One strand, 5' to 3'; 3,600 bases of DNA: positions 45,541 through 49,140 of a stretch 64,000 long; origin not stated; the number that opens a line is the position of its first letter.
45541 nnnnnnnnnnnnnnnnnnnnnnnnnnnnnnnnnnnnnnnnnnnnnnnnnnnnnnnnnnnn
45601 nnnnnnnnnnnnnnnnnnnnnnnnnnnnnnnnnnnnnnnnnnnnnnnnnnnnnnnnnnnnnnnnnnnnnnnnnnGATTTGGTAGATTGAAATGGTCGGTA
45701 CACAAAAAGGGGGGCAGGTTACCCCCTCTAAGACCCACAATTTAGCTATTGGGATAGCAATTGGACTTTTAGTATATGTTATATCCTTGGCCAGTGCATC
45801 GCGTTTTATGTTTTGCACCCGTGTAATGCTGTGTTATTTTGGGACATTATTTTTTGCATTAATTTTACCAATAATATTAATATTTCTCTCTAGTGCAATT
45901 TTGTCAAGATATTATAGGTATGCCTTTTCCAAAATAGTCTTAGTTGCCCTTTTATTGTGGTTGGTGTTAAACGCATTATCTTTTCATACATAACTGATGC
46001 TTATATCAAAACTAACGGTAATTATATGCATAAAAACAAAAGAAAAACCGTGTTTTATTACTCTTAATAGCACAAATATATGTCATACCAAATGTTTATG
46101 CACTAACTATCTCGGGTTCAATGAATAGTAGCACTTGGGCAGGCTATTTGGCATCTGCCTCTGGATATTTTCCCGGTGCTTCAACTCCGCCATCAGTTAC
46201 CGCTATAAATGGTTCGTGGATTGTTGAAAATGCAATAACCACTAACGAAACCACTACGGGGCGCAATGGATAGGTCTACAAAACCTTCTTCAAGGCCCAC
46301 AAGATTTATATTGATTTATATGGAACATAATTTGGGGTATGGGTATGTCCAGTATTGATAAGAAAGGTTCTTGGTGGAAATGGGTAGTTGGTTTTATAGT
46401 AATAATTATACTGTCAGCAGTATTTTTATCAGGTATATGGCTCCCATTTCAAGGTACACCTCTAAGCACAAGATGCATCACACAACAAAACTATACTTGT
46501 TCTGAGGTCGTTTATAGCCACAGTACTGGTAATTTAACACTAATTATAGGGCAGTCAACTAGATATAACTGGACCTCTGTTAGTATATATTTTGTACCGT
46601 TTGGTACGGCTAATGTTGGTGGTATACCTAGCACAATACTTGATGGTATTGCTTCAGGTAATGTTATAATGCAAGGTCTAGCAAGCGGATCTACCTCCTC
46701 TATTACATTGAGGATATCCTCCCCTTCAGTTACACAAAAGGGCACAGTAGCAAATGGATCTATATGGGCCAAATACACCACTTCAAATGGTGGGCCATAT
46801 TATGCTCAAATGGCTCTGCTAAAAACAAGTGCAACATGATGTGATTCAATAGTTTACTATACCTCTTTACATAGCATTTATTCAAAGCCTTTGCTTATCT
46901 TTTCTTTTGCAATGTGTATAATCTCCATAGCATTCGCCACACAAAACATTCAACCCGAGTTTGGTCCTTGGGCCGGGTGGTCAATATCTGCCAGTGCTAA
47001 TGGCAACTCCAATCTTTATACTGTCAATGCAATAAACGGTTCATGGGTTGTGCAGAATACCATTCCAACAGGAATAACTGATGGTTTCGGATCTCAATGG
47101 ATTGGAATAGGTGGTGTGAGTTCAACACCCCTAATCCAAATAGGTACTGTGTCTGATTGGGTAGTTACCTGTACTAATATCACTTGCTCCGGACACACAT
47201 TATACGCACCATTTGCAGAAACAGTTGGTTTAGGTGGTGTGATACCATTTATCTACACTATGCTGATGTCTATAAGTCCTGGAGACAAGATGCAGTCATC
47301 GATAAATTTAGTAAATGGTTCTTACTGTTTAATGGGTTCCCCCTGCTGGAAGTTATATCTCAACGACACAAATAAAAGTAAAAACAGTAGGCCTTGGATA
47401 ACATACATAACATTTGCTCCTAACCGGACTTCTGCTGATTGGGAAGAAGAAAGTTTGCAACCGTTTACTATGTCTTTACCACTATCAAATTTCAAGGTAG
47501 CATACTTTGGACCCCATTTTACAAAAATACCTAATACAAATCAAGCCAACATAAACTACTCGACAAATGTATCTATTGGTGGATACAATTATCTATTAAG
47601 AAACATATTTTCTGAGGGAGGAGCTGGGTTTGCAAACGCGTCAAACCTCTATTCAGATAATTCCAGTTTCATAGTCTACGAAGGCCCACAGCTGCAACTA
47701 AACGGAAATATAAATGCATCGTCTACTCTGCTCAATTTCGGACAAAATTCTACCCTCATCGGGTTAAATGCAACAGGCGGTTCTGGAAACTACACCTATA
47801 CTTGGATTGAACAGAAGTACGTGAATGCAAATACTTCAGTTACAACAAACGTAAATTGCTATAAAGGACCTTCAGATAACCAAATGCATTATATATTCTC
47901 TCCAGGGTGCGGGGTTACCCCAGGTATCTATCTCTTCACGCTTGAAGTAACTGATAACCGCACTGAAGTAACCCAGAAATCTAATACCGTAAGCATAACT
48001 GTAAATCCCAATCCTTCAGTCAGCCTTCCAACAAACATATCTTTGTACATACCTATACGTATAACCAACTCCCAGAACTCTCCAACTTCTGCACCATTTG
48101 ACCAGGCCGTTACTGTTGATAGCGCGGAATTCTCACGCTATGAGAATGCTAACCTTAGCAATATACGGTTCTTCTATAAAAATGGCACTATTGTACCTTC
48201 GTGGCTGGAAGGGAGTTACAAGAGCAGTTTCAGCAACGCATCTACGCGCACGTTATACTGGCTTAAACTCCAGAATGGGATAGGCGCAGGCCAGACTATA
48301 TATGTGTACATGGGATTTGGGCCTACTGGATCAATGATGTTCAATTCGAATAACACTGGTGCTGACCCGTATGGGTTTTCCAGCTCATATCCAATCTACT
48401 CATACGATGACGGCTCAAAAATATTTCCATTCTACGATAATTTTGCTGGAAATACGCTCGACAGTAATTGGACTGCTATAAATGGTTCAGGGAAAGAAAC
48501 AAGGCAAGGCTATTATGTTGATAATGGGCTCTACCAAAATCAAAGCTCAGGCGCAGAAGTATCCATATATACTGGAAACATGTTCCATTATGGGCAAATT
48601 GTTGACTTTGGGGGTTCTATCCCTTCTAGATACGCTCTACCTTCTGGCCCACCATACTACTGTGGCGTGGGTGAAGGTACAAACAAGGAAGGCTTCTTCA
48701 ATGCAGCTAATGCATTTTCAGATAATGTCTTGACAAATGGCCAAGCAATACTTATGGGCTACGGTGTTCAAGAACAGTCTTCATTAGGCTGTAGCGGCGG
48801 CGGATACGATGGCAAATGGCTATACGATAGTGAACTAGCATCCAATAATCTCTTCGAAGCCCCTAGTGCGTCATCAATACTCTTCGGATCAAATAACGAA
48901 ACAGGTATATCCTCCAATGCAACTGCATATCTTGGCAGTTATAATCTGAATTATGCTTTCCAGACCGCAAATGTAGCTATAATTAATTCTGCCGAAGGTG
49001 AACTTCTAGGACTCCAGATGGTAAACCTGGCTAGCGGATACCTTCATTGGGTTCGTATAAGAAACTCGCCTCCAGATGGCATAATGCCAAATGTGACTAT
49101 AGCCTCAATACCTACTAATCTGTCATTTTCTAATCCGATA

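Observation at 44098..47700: Decaying paralogue series: intact, truncated and remnant copies of a two-gene surface cassette sharing an identical 38-nt promoter block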

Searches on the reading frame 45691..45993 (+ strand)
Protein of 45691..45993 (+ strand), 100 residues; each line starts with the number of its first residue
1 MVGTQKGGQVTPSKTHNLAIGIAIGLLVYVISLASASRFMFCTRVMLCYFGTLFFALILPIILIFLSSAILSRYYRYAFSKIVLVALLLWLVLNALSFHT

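Call 5: search_protein_families(library=pfam, proteins=[window:45691-45993:+], max_evalue=0.01)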
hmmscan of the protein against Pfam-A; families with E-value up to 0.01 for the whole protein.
window:45691-45993:+ (100 aa): 0 families

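Call 21: find_encoding_contigs(protein=window:45691-45993:+, flank=10000, max_places=10)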
Protein window:45691-45993:+ (100 aa): 2 contigs read that carry it; 2 places shown.
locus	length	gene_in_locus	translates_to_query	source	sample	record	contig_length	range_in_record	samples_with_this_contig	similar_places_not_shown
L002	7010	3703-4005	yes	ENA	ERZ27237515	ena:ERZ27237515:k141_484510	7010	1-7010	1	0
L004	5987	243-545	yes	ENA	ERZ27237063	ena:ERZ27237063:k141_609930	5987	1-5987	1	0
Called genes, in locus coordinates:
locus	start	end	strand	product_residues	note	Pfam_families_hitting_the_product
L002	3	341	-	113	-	?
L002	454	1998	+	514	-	PF00117:GATase, PF07722:Peptidase_C26, PF02540:NAD_synthase, PF00733:Asn_synthase (weak), PF00764:Arginosuc_synth (faint), PF01507:PAPS_reduct (weak), PF06508:QueC (weak), PF00958:GMP_synt_C, +1 more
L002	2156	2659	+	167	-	-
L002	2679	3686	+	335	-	-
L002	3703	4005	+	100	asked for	-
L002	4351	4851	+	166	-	-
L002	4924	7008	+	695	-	?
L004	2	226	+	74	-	?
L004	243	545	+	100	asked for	-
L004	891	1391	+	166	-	-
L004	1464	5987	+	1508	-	?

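Call 40: search_protein_families(library=ncbifam, proteins=[window:45691-45993:+], max_evalue=1)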
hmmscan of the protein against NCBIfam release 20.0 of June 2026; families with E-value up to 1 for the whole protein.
window:45691-45993:+ (100 aa): 2 families
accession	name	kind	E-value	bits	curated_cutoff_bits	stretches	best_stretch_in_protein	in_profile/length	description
NF041429.1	EexR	subfamily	0.41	10.7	200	1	34-90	41-95/142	EexR/EexS family entry exclusion protein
NF033827.1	CDF_efflux_DmeF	equivalog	0.68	9.3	250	1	15-97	53-136/309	CDF family Co(II)/Ni(II) efflux transporter DmeF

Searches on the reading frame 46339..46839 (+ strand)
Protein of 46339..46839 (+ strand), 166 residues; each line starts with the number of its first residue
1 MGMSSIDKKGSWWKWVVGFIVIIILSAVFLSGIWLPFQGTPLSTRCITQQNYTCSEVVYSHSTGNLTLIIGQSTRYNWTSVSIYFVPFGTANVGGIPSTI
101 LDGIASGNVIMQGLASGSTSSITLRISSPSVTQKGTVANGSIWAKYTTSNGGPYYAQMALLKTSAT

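Call 5: search_protein_families(library=pfam, proteins=[window:46339-46839:+], max_evalue=0.01)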
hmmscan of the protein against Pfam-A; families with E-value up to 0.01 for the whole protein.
window:46339-46839:+ (166 aa): 0 families

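Call 40: search_protein_families(library=ncbifam, proteins=[window:46345-46839:+], max_evalue=1)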
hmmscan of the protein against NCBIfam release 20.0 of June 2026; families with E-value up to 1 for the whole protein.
window:46345-46839:+ (164 aa): 0 families

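Call 44: find_encoding_contigs(protein=window:46339-46839:+, flank=10000, max_places=10)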
Protein window:46339-46839:+ (166 aa): 7 contigs read that carry it; 7 places shown.
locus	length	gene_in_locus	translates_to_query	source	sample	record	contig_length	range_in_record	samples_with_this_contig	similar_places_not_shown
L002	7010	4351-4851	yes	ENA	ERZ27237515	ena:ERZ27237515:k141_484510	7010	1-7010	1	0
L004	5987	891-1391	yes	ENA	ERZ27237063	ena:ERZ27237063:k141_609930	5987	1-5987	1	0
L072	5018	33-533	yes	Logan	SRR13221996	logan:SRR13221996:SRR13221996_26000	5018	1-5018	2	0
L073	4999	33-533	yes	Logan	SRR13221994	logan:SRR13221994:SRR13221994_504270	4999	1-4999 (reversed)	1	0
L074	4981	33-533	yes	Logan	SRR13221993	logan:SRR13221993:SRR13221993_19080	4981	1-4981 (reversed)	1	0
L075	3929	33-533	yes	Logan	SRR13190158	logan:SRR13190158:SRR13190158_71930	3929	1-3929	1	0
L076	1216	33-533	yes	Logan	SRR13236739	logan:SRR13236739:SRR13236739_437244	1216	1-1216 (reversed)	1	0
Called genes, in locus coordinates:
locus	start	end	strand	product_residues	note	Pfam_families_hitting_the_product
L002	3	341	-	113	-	?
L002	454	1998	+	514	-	PF00117:GATase, PF07722:Peptidase_C26, PF02540:NAD_synthase, PF00733:Asn_synthase (weak), PF00764:Arginosuc_synth (faint), PF01507:PAPS_reduct (weak), PF06508:QueC (weak), PF00958:GMP_synt_C, +1 more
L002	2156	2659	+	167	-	-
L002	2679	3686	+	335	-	-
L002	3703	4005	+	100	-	-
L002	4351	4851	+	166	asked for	-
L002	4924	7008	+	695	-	?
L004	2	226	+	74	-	?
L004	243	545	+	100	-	-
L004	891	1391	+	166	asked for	-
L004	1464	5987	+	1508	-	?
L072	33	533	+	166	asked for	-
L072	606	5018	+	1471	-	?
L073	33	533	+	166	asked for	-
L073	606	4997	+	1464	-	?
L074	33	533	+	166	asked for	-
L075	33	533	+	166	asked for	-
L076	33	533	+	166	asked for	-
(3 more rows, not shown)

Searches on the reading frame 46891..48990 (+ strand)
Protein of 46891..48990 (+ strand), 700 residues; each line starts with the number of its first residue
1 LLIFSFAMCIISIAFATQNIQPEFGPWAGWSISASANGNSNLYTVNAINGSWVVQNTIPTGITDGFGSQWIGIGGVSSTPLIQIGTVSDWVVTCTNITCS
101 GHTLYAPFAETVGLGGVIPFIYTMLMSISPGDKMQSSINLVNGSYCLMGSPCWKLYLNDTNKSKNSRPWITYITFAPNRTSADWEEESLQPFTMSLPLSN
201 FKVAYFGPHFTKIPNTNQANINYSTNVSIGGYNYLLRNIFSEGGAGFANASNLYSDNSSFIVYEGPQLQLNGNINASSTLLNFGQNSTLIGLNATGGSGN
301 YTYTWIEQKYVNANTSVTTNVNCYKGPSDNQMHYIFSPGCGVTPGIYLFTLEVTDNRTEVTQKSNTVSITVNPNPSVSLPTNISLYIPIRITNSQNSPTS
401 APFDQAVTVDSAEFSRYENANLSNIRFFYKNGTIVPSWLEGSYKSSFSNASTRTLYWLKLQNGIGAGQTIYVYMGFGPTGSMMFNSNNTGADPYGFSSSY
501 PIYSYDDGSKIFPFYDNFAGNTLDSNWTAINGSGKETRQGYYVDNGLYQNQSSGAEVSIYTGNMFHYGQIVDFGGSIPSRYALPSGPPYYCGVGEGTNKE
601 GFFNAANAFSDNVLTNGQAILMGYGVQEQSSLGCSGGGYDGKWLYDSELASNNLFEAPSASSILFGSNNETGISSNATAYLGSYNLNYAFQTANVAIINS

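Call 29: find_homologous_proteins(query=window:46891-48990:+, max_evalue=0.001)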
Query window:46891-48990:+ (700 aa): 47 proteins with E <= 0.001 among 8000 candidates.
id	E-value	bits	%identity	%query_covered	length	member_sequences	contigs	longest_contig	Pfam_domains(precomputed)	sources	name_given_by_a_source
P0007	8.0e-86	307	34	75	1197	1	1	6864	PF22352.3,PF13573.13,PF13927.13,PF10102.15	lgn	-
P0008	1.7e-49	187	46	28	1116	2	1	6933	PF18911.7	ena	-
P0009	4.1e-47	179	39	26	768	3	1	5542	PF10102.15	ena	-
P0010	1.0e-45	175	46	27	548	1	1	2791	PF10102.15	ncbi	ncbi:MAG: hypothetical protein QW045_02760, partial [Candidatus Micrarchaeaceae archaeon]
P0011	1.6e-43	167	39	26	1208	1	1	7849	PF10102.15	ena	-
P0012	2.8e-43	167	44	29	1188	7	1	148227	PF13385.14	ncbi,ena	-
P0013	9.0e-42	162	44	17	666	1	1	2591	PF10102.15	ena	-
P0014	6.7e-40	155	37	24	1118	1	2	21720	-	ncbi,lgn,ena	-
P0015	2.9e-39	153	40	21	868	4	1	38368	PF13385.14,PF10102.15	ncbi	-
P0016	4.3e-39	153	43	21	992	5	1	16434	PF10102.15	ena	-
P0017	6.6e-38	149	42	25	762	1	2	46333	PF10102.15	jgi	-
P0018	8.0e-37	145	44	24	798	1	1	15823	PF10102.15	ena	-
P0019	5.5e-34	136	44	22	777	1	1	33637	PF10102.15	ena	-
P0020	6.0e-34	136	42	24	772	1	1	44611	PF10102.15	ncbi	-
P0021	6.6e-34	136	44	22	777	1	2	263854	PF10102.15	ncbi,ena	-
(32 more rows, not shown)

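Call 89: find_encoding_contigs(protein=P0007, flank=10000, max_places=3)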
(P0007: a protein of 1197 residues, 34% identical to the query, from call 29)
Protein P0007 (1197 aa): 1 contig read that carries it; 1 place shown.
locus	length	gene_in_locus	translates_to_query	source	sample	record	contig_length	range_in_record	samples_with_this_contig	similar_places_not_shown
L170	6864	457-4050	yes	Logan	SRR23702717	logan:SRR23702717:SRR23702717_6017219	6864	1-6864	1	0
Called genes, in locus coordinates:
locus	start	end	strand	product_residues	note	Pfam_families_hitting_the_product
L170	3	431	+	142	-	?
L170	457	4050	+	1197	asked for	PF10102:DUF2341 (faint), PF13573:SprB (faint), PF22352:K319L-like_PKD (faint), PF13927:Ig_3 (faint)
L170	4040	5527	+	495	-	-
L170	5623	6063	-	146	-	PF24838:8xMP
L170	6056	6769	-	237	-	PF19474:DUF6011, PF08937:ThsB_TIR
